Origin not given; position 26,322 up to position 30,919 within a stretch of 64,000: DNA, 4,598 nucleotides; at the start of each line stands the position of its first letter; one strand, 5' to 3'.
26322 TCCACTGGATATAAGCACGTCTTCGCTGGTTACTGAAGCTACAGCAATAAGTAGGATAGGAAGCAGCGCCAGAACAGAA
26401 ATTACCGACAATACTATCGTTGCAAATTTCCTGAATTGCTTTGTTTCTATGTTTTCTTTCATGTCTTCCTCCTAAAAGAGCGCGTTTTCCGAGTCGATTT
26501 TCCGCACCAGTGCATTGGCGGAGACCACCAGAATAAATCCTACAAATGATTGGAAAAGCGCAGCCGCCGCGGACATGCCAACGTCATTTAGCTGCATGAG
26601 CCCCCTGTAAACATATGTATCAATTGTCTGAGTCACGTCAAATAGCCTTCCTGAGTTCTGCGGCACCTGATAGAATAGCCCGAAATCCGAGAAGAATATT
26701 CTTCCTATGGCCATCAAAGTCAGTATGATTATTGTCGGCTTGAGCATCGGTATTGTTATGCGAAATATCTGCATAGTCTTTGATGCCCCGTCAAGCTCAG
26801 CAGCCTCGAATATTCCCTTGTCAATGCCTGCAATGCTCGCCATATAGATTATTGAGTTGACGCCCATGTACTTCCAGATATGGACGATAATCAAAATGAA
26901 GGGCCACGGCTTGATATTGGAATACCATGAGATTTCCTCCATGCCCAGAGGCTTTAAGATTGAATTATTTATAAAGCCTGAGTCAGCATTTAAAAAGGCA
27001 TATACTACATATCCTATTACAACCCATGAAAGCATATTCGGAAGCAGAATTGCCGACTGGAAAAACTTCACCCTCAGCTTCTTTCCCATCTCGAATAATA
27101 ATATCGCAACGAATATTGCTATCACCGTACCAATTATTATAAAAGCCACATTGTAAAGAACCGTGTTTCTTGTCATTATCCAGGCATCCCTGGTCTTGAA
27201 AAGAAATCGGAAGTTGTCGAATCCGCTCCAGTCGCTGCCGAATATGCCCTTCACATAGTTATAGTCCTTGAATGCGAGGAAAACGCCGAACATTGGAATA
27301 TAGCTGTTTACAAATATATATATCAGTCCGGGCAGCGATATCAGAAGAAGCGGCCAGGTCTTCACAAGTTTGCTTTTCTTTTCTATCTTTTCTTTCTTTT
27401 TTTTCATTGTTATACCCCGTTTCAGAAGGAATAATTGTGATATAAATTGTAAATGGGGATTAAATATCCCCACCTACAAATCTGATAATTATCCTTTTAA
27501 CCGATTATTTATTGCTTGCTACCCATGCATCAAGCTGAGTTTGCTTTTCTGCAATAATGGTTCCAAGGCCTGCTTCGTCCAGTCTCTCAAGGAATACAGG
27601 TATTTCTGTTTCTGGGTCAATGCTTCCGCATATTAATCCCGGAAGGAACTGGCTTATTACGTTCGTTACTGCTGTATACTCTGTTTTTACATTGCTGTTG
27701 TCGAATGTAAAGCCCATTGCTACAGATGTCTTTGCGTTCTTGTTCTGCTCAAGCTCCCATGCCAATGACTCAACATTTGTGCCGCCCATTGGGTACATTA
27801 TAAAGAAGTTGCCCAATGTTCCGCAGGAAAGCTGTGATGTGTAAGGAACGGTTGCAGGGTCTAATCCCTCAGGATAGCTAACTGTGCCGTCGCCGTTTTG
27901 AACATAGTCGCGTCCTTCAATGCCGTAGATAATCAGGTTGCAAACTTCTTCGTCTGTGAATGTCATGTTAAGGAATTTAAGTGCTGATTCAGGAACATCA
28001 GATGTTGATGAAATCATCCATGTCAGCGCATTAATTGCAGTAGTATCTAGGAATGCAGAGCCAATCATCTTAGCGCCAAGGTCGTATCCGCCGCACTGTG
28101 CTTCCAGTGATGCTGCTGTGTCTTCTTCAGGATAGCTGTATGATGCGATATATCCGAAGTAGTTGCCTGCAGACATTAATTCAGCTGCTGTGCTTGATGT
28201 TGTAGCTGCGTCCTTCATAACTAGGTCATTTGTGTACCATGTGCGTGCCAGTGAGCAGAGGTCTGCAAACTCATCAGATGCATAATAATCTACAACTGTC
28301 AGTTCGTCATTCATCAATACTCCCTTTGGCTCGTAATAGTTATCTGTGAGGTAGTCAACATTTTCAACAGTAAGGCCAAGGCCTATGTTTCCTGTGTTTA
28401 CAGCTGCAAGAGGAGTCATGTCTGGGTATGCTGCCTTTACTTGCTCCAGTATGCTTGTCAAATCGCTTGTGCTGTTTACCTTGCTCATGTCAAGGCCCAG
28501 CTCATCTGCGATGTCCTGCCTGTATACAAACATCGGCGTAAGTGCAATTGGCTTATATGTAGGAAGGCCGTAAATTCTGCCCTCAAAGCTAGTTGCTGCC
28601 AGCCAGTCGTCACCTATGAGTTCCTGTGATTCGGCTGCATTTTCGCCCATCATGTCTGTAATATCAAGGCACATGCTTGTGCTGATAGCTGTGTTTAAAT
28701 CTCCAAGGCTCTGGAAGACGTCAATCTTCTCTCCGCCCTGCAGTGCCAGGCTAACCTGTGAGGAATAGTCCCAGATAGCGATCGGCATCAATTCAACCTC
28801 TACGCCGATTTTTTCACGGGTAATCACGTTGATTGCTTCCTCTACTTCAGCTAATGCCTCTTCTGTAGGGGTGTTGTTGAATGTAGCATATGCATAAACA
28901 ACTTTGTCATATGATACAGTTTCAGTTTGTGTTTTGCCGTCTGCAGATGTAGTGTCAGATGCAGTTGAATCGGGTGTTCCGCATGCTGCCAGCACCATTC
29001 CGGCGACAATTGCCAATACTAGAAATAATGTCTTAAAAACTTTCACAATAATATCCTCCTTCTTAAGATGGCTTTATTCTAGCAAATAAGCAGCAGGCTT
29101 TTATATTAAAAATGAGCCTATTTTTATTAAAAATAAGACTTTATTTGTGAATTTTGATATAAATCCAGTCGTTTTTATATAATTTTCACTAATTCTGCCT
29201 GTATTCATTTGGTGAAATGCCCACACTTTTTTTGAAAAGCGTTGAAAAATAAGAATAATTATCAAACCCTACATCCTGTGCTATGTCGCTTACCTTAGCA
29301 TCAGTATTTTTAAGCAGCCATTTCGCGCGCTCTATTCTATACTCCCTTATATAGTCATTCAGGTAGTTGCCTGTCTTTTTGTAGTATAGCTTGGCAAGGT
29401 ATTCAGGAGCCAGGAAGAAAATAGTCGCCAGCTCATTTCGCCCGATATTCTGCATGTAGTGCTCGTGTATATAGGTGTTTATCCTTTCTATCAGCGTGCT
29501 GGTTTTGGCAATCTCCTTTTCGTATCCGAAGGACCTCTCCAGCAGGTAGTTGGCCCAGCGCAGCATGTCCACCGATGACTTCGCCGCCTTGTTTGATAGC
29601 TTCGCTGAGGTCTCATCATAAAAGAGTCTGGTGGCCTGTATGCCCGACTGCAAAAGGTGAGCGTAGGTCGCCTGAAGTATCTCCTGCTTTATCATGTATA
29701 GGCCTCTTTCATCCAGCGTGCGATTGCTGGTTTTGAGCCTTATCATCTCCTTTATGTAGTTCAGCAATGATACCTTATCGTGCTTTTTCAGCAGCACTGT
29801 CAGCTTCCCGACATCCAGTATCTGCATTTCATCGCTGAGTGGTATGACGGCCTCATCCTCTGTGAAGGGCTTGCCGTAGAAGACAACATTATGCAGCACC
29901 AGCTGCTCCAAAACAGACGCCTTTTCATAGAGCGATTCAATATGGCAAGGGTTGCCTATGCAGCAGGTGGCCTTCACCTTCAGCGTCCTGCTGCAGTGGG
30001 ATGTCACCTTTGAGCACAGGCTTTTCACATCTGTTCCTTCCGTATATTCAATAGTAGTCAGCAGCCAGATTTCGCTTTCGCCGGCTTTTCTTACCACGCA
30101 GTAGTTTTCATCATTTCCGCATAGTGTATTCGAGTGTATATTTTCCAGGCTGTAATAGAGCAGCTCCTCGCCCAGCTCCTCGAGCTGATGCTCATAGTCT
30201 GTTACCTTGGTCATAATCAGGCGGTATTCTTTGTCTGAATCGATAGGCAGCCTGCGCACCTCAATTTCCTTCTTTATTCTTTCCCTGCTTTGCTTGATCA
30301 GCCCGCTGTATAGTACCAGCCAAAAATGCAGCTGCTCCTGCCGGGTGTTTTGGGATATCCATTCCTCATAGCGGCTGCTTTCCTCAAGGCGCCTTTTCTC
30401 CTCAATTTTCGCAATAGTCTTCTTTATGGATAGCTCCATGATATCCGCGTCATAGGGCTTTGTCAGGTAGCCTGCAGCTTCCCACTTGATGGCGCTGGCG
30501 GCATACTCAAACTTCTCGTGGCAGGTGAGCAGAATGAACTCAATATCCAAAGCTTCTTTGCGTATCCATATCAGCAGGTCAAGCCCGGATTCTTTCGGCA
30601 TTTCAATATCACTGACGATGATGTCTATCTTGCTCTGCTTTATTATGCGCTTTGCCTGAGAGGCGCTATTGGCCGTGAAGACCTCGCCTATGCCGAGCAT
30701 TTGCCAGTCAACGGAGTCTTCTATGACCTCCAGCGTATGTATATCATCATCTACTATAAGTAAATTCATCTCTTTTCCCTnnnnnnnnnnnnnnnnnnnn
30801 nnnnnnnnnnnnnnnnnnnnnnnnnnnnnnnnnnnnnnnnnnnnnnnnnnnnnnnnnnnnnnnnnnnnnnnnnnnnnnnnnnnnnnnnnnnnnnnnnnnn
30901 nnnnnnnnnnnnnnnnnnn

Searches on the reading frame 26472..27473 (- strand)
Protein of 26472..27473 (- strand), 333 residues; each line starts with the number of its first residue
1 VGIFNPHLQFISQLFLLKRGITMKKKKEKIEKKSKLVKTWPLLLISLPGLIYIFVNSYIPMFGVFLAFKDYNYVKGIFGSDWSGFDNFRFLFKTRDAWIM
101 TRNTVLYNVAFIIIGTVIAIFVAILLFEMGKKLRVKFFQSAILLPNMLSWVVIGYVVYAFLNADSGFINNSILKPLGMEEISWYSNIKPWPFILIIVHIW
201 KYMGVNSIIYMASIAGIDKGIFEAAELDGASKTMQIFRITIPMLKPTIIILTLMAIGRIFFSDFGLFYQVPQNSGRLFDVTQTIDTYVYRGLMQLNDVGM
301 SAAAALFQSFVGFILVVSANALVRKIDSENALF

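Call 44: search_protein_families(library=pfam, proteins=[window:26472-27473:-], max_evalue=0.001)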
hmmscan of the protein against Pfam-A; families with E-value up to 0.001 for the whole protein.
window:26472-27473:- (333 aa): 1 family
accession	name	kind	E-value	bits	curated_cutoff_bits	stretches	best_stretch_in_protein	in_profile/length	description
PF00528.27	BPD_transp_1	-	7.1e-12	45.9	26.4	1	115-326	1-182/184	Binding-protein-dependent transport system inner membrane component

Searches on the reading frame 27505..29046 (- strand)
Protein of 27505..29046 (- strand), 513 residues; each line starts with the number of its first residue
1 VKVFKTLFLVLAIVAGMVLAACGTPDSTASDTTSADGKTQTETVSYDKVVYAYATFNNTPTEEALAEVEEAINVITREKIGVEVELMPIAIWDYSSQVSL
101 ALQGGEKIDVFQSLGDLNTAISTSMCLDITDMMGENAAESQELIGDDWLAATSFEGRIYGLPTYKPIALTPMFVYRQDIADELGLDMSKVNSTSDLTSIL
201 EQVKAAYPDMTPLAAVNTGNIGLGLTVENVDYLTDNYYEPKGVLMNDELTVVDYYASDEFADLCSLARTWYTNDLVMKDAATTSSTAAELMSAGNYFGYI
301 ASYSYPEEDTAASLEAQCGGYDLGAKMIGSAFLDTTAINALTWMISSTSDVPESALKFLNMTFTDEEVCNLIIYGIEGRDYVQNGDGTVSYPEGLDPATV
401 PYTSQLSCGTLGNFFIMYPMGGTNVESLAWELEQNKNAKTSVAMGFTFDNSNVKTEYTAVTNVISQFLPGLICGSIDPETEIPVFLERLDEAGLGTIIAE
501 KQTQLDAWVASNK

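Call 44: search_protein_families(library=pfam, proteins=[window:27505-29046:-], max_evalue=0.001)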
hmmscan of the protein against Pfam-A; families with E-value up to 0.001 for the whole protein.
window:27505-29046:- (513 aa): 2 families
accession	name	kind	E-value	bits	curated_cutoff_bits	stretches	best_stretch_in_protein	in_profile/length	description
PF12010.13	DUF3502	-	1.2e-25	90.2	24.4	1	443-510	2-69/69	Domain of unknown function (DUF3502)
PF01547.30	SBP_bac_1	-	3e-06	27.9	26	1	75-366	17-304/307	Bacterial extracellular solute-binding protein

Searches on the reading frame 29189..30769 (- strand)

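Call 44: search_protein_families(library=pfam, proteins=[window:29189-30769:-], max_evalue=0.001)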
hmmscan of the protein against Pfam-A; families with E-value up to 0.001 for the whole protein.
window:29189-30769:- (526 aa): 3 families
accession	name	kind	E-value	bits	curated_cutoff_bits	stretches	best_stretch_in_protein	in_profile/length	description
PF00072.30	Response_reg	-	9.5e-21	74.5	30.2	1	4-111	2-106/111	Response regulator receiver domain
PF12833.13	HTH_18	-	2.2e-19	69.9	33.6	1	447-525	1-79/80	Helix-turn-helix domain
PF00165.29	HTH_AraC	-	1.5e-11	44.5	26.6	1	487-525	2-42/42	Bacterial regulatory helix-turn-helix proteins, AraC family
